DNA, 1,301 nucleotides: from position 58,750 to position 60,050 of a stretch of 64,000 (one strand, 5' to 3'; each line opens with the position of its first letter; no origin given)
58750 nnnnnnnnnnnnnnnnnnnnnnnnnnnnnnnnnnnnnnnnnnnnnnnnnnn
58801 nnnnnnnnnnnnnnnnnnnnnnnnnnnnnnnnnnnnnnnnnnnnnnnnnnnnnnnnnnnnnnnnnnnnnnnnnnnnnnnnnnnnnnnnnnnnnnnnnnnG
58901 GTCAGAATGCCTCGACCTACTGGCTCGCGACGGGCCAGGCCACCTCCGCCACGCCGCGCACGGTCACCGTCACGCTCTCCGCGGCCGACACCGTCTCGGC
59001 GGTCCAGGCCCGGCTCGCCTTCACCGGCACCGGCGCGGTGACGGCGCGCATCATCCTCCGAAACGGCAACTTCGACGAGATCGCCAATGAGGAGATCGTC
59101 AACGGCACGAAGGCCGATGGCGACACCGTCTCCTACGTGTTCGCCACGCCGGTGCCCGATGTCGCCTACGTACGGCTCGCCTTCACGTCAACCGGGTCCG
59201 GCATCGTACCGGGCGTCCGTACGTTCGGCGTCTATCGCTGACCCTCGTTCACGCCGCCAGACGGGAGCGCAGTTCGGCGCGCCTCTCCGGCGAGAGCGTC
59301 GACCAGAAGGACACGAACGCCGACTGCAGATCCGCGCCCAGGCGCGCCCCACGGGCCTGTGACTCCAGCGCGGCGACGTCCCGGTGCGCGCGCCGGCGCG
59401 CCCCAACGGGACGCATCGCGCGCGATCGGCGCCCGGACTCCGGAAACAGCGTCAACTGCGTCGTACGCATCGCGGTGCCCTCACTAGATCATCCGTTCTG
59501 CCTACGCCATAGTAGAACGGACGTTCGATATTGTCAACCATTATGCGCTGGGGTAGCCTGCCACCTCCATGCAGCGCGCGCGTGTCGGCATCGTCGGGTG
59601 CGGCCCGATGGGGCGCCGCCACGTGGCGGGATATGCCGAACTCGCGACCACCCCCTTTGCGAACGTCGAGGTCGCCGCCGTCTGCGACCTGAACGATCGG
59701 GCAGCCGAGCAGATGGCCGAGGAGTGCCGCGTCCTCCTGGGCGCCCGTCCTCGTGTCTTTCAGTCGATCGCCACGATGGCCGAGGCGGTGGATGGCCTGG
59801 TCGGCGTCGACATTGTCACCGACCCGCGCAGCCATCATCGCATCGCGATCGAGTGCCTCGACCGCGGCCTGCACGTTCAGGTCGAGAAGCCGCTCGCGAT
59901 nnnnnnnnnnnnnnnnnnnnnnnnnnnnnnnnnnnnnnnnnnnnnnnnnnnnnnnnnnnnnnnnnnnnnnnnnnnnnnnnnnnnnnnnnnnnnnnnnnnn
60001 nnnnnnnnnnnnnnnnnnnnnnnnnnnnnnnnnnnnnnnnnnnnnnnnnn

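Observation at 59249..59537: SOS-controlled 73-aa protein with a beta-clamp-binding motif: candidate new replication checkpoint factor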

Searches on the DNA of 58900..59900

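Call 83: search_rna_families(source=window, start=58900, end=59900, threshold=evalue, max_evalue=1)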
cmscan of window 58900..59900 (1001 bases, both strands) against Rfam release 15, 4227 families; matches with E-value up to 1: 0.
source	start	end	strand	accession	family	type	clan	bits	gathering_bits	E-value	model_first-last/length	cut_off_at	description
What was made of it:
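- Tried and rejected: No RNA family, so a known riboregulator is not an alternative (call 83).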

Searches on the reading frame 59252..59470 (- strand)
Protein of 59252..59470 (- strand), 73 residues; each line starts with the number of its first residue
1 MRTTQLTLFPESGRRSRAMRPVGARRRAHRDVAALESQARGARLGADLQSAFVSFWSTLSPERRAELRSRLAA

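Call 5: search_protein_families(library=pfam, proteins=[window:59252-59470:-], max_evalue=1)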
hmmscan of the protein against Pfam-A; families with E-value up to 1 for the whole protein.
seq(73 aa): 0 families

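Call 6: find_homologous_proteins(query=window:59252-59470:-, max_evalue=10)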
Query seq(73 aa) (73 aa): 3 proteins with E <= 10 among 6 candidates.
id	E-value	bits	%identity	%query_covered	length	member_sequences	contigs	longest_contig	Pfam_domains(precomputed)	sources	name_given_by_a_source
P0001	4.7e-37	142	100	100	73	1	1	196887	-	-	-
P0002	1.1e-28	115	88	100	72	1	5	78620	-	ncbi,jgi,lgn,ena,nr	ncbi:MAG: hypothetical protein FJ033_01140 [Chloroflexi bacterium]|nr:hypothetical protein [Chlorofl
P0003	6.4e-14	69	60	100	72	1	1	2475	-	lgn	-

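Call 9: find_encoding_contigs(protein=P0002, flank=5000)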
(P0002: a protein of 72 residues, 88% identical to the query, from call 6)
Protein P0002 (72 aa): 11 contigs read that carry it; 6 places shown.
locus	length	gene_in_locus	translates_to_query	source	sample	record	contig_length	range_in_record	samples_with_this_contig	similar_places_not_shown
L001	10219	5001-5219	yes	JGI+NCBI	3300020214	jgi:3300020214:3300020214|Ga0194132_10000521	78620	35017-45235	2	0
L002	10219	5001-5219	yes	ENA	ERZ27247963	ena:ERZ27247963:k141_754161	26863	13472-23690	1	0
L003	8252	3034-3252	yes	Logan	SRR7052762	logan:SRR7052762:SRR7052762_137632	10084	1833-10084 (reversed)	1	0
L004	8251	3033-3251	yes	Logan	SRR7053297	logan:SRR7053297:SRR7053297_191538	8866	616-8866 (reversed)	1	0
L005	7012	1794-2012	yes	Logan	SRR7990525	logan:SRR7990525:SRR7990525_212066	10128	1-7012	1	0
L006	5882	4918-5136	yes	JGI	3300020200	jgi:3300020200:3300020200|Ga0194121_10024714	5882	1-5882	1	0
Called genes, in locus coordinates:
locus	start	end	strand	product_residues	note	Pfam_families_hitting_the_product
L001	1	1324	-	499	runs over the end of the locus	PF00664:ABC_membrane, PF00005:ABC_tran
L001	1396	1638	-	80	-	-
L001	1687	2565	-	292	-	PF00005:ABC_tran, PF02463:SMC_N (faint)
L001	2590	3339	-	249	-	PF00664:ABC_membrane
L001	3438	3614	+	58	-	-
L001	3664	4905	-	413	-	PF01408:GFO_IDH_MocA, PF22725:GFO_IDH_MocA_C3, PF02894:GFO_IDH_MocA_C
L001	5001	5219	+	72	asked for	-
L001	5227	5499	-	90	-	-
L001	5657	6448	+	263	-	-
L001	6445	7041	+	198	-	-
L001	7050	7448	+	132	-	-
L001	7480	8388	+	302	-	PF00753:Lactamase_B, PF12706:Lactamase_B_2 (weak)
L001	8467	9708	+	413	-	-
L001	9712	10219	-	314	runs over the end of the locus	PF12911:OppC_N, PF00528:BPD_transp_1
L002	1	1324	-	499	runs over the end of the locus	PF00664:ABC_membrane, PF00005:ABC_tran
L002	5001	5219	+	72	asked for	-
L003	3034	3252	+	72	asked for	-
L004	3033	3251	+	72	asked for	-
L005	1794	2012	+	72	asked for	-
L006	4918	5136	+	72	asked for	-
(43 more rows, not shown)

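Call 10: find_encoding_contigs(protein=P0003, flank=5000)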
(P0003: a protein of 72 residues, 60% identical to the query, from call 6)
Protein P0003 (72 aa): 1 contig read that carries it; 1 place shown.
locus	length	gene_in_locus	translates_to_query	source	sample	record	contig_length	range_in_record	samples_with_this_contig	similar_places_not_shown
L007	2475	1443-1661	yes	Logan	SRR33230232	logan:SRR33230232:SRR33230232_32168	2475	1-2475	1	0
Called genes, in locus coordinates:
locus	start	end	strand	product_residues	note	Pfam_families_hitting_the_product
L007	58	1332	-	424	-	PF01408:GFO_IDH_MocA, PF22725:GFO_IDH_MocA_C3, PF02894:GFO_IDH_MocA_C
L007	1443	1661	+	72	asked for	-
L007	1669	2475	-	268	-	?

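Call 16: search_protein_representatives(protein=window:59252-59470:-)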
Query: 73 residues. Proteins with E-value up to 0.001 (for the whole library): 6; up to 1e-10: 1; up to 1e-30: 0. The best 6 are listed.
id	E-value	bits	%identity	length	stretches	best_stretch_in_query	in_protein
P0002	3.5e-29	115.3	89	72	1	1-73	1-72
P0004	1.8e-09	53.3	51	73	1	2-73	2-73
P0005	4.8e-08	48.8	50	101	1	5-72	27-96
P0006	1.4e-07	47.4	50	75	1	1-73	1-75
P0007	1.9e-07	46.9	49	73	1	4-73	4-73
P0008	9.3e-07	44.7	48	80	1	5-73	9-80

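Call 18: find_homologous_proteins(query=A1, max_evalue=1)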
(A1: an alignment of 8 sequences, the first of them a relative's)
Query A1 (8 sequences) (73 aa, profile of the alignment): 59 proteins with E <= 1 among 8000 candidates.
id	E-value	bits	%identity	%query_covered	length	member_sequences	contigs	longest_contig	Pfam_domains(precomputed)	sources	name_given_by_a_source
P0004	3.5e-30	122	50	100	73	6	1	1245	-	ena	-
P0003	1.6e-28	117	60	100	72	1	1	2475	-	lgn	-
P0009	2.7e-28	116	50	95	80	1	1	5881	-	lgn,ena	-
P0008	3.1e-28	116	46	95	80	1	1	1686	-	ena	-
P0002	3.3e-28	116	88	100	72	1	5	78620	-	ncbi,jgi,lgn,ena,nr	ncbi:MAG: hypothetical protein FJ033_01140 [Chloroflexi bacterium]|nr:hypothetical protein [Chlorofl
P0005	5.5e-28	115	48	95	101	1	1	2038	-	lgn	-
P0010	8.8e-28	115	45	100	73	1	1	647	-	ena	-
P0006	1.1e-27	114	68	42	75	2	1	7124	-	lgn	-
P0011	1.6e-27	114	47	100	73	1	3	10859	-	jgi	jgi:hypothetical protein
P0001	2.2e-27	113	100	100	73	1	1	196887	-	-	-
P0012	3.3e-27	113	51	100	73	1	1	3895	-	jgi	jgi:hypothetical protein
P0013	3.4e-27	113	49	96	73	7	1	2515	-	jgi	-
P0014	6.0e-27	112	53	100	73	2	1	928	-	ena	-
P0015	1.0e-26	111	53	100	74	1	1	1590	-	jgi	jgi:hypothetical protein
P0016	1.8e-26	111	51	95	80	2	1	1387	-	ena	-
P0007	2.3e-26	110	47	100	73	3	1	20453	-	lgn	-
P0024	9.3e-26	108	51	100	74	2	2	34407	-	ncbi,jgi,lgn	ncbi:MAG TPA: hypothetical protein VGM69_22865 [Chloroflexota bacterium]|jgi:hypothetical protein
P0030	1.3e-24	105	60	59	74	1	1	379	-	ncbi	-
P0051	1.2e-22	98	60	59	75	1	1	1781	-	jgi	jgi:hypothetical protein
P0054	7.5e-22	96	64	60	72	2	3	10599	-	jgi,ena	jgi:hypothetical protein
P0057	4.2e-20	90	65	59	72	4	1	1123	-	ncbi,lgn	-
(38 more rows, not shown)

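Call 21: find_related_loci(query=A2, collection=genome_contigs, flank=4000)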
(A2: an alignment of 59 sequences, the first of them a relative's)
Query A2 (73 aa) in genome_contigs; peptide patterns used: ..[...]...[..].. (x = any residue, [..] = any of these).
38 stretches matched a pattern, but none encodes a relative of the query by tblastn (E <= 1e-3).
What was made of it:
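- Tried and rejected: GTDB species-representative genomes. find_related_loci returned 38 pattern matches, none confirmed (call 21).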

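Call 26: find_related_loci(query=A3, collection=metagenome_contigs, flank=3000)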
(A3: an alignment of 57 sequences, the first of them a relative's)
Query A3 (73 aa) in metagenome_contigs; peptide patterns used: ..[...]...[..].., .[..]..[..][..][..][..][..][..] (x = any residue, [..] = any of these).
600 stretches matched a pattern (row limit reached: there are more); 3 encode a relative of the query (tblastn E <= 1e-3); 3 distinct loci.
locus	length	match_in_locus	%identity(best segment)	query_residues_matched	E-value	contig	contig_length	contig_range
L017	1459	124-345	61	1-73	6e-23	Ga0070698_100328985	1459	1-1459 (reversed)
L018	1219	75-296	57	1-73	2e-21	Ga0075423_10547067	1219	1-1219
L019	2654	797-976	43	11-71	1e-7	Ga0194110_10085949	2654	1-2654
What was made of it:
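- Tried and rejected: Only 3 further loci were found (call 26).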

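Call 27: find_encoding_contigs(protein=P0024, flank=6000, max_places=1)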
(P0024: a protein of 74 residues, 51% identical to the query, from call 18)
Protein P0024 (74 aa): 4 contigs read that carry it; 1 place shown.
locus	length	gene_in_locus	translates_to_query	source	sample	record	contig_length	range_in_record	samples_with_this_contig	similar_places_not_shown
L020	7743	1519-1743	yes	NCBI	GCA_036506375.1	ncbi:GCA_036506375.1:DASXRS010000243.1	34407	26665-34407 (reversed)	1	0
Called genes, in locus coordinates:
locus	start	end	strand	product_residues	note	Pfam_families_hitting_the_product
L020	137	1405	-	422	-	PF01408:GFO_IDH_MocA, PF22725:GFO_IDH_MocA_C3, PF02894:GFO_IDH_MocA_C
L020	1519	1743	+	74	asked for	-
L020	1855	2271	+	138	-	-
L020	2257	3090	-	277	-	PF01904:DUF72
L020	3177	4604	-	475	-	PF00206:Lyase_1, PF10415:FumaraseC_C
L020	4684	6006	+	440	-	-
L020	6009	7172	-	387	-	PF00296:Bac_luciferase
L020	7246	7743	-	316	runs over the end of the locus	PF12911:OppC_N, PF00528:BPD_transp_1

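Call 28: find_encoding_contigs(protein=P0007, flank=6000, max_places=1)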
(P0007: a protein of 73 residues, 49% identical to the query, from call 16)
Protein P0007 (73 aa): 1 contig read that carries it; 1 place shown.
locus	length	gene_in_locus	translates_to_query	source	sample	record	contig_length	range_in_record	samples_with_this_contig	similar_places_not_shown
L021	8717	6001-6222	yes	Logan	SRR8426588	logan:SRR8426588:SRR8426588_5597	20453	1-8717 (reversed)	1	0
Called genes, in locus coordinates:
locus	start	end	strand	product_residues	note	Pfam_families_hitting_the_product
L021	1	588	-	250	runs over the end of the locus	PF03328:HpcH_HpaI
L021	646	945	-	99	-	PF13083:KH_KhpA-B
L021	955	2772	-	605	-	PF00664:ABC_membrane, PF00005:ABC_tran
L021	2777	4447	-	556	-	PF00664:ABC_membrane, PF02463:SMC_N (faint), PF00005:ABC_tran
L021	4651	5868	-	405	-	PF01408:GFO_IDH_MocA, PF02894:GFO_IDH_MocA_C, PF22725:GFO_IDH_MocA_C3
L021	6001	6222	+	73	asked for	-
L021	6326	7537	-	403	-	-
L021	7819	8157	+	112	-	-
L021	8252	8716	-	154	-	?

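Call 29: find_encoding_contigs(protein=P0011, flank=6000, max_places=1)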
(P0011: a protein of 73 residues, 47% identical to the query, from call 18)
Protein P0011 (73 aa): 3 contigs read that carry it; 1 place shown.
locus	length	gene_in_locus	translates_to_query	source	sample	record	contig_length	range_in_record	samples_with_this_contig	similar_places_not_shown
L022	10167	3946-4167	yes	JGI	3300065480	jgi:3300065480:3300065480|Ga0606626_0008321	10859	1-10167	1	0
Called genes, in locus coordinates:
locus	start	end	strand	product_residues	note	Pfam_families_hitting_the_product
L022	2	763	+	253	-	?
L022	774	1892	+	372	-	PF02746:MR_MLE_N, PF13378:MR_MLE_C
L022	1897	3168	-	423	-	PF01408:GFO_IDH_MocA, PF02894:GFO_IDH_MocA_C, PF22725:GFO_IDH_MocA_C3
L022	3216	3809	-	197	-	-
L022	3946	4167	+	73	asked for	-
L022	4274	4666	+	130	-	-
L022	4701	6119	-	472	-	PF00206:Lyase_1, PF10415:FumaraseC_C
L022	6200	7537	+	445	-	-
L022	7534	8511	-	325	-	PF12911:OppC_N, PF00528:BPD_transp_1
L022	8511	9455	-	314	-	PF19300:BPD_transp_1_N, PF00528:BPD_transp_1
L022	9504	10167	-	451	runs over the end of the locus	?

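Call 30: find_encoding_contigs(protein=P0054, flank=6000, max_places=1)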
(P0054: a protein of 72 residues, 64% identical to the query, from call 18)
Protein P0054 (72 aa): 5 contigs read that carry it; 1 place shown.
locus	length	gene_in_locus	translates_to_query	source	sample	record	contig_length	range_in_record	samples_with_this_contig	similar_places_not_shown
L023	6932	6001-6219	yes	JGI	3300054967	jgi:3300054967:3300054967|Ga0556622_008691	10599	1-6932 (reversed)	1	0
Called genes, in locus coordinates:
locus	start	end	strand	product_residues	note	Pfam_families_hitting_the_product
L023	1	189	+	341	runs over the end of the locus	PF01408:GFO_IDH_MocA, PF02894:GFO_IDH_MocA_C, PF22725:GFO_IDH_MocA_C3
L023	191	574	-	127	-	PF00072:Response_reg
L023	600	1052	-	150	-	-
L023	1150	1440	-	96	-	PF13083:KH_KhpA-B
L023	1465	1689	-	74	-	-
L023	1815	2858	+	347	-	PF02195:ParB_N, PF17762:HTH_ParB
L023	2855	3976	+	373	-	PF02746:MR_MLE_N, PF13378:MR_MLE_C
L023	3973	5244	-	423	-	PF01408:GFO_IDH_MocA, PF02894:GFO_IDH_MocA_C, PF22725:GFO_IDH_MocA_C3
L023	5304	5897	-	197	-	-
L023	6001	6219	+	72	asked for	-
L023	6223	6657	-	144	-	-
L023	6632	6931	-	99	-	?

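Call 41: search_protein_families(library=ncbifam, proteins=[P0001, P0004, P0015, P0007], max_evalue=10)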
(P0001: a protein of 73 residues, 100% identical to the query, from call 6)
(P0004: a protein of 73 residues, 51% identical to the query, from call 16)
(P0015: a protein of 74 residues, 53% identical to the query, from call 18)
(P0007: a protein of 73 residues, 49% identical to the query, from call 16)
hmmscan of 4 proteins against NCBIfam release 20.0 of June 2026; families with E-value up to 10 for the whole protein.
P0001 (73 aa): 0 families

P0004 (73 aa): 0 families

P0015 (74 aa): 0 families

P0007 (73 aa): 0 families
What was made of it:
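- On SOS cell-division inhibitors (SulA; YneA/SidA/ChiZ/DivS type): No Pfam or NCBIfam match at E up to 1-10 (calls 5, 41).
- Closest known: Lineage-specific small SOS effectors: SulA, YneA, SidA, ChiZ, DivS, DinI, YebG and YnzC. Different: There is no homology to any of them (calls 5, 41), no membrane anchor, and a different predicted target: the replisome clamp rather than FtsZ, the divisome or RecA.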

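Call 42: search_protein_families(library=phrogs, proteins=[P0001, P0004, P0015, P0007], max_evalue=10)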
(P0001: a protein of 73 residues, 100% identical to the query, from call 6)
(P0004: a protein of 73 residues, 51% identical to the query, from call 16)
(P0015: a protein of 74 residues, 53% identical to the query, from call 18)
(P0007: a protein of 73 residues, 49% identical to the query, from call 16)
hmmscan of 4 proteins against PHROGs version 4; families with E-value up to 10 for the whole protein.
P0001 (73 aa): 0 families

P0004 (73 aa): 1 family
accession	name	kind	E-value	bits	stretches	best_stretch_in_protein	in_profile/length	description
phrog_33323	-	unknown function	0.067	14.5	1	55-67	6-18/48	-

P0015 (74 aa): 0 families

P0007 (73 aa): 0 families

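Call 43: search_solved_structures(query=A2, max_evalue=10, show_alignments=3)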
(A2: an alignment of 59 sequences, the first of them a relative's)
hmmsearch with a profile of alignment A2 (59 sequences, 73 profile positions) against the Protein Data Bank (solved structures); distinct sequences matched with E-value up to 10: 0.
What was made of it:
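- Closest known: Clamp-targeting toxins SocB. Different: No sequence similarity was detectable (calls 5, 41, 43).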

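Call 44: predict_structure(alignment_id=A2)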
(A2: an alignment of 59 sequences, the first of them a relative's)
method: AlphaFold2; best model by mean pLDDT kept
length: 73 residues; sequences in the alignment: 59
mean_pLDDT: 74.1   pTM: 0.38
mean pLDDT of the five models: 74.1, 71.6, 71.4, 70.9, 67.4
residues with pLDDT >= 90: 24; 70-90: 19; 50-70: 24; < 50: 6
segments of 3 or more residues with pLDDT < 50: 13-16
pLDDT, mean of each block of 10 residues (from residue 1): 55 52 60 76 82 93 95 91
secondary structure, 60 per line:
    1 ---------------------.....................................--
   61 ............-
elements in order: H22-58 H61-72
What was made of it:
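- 59444..59458 (-): Codons 5-9, QLTLF: the candidate beta-clamp-binding motif. AF2 leaves residues 1-21 without secondary structure, with mean pLDDT of 55 and 52 for the two 10-residue blocks covering residues 1-20 (call 44).
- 59255..59407 (-): Codons 22-72: the helical hairpin domain, with conserved core LG[CA]DLRSAF[AV]SFWxxL[SP]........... AF2 gives helices 22-58 and 61-72, with mean pLDDT of 93, 95 and 91 for the blocks covering residues 51-73 (call 44).
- On Beta-clamp-binding-motif (CBM) proteins: AF2 gives no secondary structure for residues 1-21, with mean pLDDT of 55 and 52 for the blocks covering residues 1-20 (call 44).
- On ClpXP substrates with an ssrA-like C-terminal degron: AF2 places residues 61-72 in a confident helix, and only residue 73 is non-helical (call 44).
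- On UmuD / S24 LexA-like proteins: The predicted fold is all-helical (call 44).
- Checked: Protein: a basic linker, then a helical C-domain (AF2 helices 22-58 and 61-72, call 44).
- That is the signature of a short linear motif (call 44). The Ala-Ala end lies at the tip of a confidently predicted helix (call 44), so it may not be an accessible degron.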

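Call 49: fold_search(model_id=the predicted structure, library=pdb)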
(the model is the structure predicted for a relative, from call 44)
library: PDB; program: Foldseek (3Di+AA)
matches with E <= 10: 0; with E <= 0.001: 0
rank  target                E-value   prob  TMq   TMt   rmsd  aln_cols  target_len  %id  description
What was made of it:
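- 59255..59407 (-): Foldseek against the PDB found no match (call 49).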

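Call 55: find_encoding_contigs(protein=P0009, flank=3000, max_places=1)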
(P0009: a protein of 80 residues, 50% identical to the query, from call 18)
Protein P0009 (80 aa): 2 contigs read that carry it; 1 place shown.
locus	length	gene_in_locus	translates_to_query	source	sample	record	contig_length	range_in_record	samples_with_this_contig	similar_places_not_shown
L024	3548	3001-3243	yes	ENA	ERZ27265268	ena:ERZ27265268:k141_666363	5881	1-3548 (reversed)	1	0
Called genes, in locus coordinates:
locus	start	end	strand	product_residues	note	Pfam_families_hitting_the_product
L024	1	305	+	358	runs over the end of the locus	PF02195:ParB_N, PF17762:HTH_ParB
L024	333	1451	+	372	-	PF02746:MR_MLE_N, PF13378:MR_MLE_C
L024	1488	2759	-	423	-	PF01408:GFO_IDH_MocA, PF02894:GFO_IDH_MocA_C, PF22725:GFO_IDH_MocA_C3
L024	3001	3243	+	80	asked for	-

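Call 56: find_encoding_contigs(protein=P0008, flank=3000, max_places=1)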
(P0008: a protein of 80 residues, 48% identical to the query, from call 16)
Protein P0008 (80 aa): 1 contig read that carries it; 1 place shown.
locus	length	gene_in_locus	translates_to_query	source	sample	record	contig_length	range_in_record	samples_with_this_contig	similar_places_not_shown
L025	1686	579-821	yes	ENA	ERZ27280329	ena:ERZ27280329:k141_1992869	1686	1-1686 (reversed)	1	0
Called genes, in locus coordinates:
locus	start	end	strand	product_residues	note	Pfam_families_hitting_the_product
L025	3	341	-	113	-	?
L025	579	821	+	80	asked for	-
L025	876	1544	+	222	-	-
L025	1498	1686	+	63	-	?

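Call 57: find_encoding_contigs(protein=P0051, flank=3000, max_places=1)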
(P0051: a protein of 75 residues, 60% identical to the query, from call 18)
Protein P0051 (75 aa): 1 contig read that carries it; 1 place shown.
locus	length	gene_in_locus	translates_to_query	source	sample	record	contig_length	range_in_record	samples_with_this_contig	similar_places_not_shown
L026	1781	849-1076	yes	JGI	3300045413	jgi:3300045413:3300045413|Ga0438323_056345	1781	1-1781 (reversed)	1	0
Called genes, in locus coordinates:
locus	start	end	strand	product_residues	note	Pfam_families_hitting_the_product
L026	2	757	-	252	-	?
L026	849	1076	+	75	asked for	-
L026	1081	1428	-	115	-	-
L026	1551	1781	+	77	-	?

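Call 58: find_encoding_contigs(protein=P0057, flank=3000, max_places=1)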
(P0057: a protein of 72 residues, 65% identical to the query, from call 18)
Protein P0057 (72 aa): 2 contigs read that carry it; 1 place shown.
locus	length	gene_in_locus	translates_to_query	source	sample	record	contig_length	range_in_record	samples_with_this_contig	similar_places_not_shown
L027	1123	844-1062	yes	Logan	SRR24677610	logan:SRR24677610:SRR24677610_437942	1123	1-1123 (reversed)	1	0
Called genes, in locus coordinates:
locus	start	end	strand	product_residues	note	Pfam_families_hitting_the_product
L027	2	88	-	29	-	?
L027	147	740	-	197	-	-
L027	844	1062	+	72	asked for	-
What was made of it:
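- The boxes stay with the small gene when the divergent neighbour changes from the GFO/IDH/MocA gene to a 197-aa gene (calls 29, 30, 58). The neighbours are an oxidoreductase, ABC transporters and metabolic genes (calls 9, 27-30, 55-58).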

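Call 76: list_cluster_members(proteins=[P0002, P0024, P0057, P0030])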
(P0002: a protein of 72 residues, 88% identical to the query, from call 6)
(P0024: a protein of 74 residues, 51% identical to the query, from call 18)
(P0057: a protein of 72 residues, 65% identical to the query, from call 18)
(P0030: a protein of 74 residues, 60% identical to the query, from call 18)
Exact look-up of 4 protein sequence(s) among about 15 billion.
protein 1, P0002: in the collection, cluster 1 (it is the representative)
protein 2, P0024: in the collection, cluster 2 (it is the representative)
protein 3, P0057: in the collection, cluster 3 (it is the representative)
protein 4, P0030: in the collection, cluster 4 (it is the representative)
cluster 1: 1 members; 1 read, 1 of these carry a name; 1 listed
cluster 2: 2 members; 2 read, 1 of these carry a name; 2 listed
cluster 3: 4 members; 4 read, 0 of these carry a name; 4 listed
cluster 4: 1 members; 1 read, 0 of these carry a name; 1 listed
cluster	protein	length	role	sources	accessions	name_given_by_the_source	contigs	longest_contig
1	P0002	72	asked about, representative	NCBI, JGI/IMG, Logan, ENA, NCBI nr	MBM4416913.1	MAG: hypothetical protein FJ033_01140 [Chloroflexi bacterium] | hypothetical protein [Chloroflexota bacterium]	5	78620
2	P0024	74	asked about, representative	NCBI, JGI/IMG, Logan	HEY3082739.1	MAG TPA: hypothetical protein VGM69_22865 [Chloroflexota bacterium] | hypothetical protein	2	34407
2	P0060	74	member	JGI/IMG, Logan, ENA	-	-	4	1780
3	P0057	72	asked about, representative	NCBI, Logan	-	-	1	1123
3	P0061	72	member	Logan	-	-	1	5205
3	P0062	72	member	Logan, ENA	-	-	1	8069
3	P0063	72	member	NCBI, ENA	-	-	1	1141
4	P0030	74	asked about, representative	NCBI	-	-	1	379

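Call 82: search_protein_families(library=padloc, proteins=[P0001, P0004], max_evalue=1)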
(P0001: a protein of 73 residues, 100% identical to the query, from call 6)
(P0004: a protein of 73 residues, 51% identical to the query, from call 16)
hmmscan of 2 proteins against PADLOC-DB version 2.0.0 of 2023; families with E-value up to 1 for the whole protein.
P0001 (73 aa): 0 families

P0004 (73 aa): 0 families
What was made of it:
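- On Toxin-antitoxin clamp toxins (SocB/RipA): There are no family hits (calls 5, 42, 82).
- There is no PADLOC or PHROG match (calls 42, 82).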
